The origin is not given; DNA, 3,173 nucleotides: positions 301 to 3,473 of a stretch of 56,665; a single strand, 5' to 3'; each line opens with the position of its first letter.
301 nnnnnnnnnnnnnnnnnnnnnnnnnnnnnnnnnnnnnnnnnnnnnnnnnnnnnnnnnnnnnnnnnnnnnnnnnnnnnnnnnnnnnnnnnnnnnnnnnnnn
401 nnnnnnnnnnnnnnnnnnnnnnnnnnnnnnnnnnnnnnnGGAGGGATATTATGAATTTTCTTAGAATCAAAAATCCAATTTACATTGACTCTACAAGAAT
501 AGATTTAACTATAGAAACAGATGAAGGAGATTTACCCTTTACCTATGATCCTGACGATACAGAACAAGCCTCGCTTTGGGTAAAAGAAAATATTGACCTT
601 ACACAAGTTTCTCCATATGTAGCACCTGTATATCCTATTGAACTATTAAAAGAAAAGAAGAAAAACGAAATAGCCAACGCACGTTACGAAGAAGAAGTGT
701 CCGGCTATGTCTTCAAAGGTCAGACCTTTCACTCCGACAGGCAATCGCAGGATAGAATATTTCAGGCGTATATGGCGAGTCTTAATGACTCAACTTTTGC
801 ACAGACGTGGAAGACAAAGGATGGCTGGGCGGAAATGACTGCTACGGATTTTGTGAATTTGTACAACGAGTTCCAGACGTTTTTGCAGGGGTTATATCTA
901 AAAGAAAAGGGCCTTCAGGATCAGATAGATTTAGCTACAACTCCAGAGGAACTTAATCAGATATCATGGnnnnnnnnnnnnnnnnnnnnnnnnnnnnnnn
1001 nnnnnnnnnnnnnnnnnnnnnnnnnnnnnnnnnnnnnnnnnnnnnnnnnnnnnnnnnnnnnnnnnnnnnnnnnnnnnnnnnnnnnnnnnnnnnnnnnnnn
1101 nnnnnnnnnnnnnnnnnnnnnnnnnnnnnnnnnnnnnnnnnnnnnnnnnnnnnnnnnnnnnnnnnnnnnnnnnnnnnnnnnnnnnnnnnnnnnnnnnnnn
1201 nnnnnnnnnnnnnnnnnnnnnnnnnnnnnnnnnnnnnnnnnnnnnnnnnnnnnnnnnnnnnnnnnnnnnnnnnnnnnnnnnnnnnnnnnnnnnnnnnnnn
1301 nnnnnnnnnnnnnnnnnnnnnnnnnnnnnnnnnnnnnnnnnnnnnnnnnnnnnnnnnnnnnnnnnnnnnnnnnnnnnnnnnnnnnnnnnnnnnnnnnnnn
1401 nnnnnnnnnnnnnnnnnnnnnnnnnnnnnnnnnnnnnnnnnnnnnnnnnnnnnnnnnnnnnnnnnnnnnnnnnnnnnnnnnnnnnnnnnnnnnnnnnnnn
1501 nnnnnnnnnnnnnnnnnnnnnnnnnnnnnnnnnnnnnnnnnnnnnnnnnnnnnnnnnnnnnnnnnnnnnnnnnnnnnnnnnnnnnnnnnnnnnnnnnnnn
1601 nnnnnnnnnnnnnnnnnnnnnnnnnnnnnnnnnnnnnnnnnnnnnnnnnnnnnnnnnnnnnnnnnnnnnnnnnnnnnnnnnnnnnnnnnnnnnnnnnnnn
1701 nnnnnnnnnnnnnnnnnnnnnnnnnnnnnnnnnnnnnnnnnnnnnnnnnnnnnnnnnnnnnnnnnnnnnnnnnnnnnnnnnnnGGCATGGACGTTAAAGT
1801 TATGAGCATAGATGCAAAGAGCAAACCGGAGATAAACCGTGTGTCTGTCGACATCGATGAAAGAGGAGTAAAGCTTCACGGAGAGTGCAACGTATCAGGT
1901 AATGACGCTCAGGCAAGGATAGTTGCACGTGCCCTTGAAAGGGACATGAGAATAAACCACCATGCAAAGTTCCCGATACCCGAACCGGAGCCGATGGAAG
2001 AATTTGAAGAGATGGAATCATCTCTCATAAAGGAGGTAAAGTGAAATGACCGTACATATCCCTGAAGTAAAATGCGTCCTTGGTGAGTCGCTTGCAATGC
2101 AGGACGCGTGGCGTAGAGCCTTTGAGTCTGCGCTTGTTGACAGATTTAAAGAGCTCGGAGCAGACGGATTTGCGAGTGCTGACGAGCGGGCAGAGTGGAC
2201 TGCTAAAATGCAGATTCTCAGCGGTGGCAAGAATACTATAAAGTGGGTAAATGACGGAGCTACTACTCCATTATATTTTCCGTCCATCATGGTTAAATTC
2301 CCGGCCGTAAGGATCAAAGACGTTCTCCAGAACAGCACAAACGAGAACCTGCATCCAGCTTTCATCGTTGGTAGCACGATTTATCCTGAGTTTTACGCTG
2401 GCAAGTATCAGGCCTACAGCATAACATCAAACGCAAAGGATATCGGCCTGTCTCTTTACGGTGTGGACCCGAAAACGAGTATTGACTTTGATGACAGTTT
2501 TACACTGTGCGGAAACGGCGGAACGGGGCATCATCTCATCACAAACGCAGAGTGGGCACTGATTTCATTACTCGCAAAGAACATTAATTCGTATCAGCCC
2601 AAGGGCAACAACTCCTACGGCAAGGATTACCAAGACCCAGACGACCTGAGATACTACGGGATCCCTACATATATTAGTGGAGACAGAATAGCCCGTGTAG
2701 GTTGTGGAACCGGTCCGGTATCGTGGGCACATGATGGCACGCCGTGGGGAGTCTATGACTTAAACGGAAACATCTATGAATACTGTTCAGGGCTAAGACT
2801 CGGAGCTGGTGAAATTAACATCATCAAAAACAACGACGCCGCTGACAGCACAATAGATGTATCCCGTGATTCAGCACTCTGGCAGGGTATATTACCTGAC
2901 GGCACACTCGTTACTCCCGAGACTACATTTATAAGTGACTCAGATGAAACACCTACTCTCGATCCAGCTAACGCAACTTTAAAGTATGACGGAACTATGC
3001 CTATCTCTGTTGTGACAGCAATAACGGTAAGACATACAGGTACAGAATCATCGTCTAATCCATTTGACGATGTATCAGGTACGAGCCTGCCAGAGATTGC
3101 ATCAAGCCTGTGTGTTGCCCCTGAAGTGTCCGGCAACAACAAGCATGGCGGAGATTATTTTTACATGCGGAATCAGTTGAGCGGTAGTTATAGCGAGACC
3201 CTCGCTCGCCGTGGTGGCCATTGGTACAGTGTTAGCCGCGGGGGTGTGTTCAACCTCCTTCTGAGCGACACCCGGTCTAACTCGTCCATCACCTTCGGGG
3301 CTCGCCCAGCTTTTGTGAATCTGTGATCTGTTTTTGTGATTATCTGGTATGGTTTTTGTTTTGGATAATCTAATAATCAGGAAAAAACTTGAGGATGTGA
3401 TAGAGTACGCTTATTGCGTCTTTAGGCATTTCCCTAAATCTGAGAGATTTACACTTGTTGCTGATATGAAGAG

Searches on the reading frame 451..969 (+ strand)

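Call 17: search_protein_families(library=phrogs, proteins=[window:451-969:+], max_evalue=0.001)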
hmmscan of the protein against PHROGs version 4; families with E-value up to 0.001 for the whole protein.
window:451-969:+ (173 aa): 7 families
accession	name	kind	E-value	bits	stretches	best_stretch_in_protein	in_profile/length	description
phrog_10508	-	tail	2.6e-19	70.6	1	64-166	48-150/159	tail fiber protein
phrog_1141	-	tail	8.2e-14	52.7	1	2-143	5-155/194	tail fiber protein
phrog_3811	-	unknown function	9.4e-12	46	1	63-173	82-196/200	-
phrog_1348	-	tail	3.2e-09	37.8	1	63-173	59-175/224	tail fiber protein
phrog_2837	-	tail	4.1e-09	37.5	1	67-140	88-163/202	tail protein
phrog_17968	-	head and packaging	3.4e-08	34.5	1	47-170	78-203/212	virion structural protein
phrog_1807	-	tail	8.3e-05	23.4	1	67-170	128-232/241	tail fiber protein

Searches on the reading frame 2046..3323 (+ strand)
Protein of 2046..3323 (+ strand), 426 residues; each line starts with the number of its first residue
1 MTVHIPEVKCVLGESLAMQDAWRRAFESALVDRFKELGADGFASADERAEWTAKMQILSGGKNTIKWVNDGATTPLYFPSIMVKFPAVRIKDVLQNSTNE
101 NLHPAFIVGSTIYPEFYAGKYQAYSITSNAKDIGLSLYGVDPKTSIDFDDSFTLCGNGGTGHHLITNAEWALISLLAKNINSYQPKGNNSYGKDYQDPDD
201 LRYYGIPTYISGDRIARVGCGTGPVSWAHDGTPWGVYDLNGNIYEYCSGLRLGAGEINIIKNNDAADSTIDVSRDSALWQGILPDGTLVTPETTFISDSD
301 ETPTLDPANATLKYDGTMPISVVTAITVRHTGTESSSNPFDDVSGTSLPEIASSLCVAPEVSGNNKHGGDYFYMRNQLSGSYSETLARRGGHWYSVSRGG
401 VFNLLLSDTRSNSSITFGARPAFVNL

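Call 17: search_protein_families(library=phrogs, proteins=[window:2046-3323:+], max_evalue=0.001)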
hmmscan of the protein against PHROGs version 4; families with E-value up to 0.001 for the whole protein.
window:2046-3323:+ (426 aa): 2 families
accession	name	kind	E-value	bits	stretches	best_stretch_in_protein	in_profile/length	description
phrog_2889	-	unknown function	1.8e-82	278.4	1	54-425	68-415/418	-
phrog_5302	-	tail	1.1e-05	25.3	1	359-424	481-543/548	tail protein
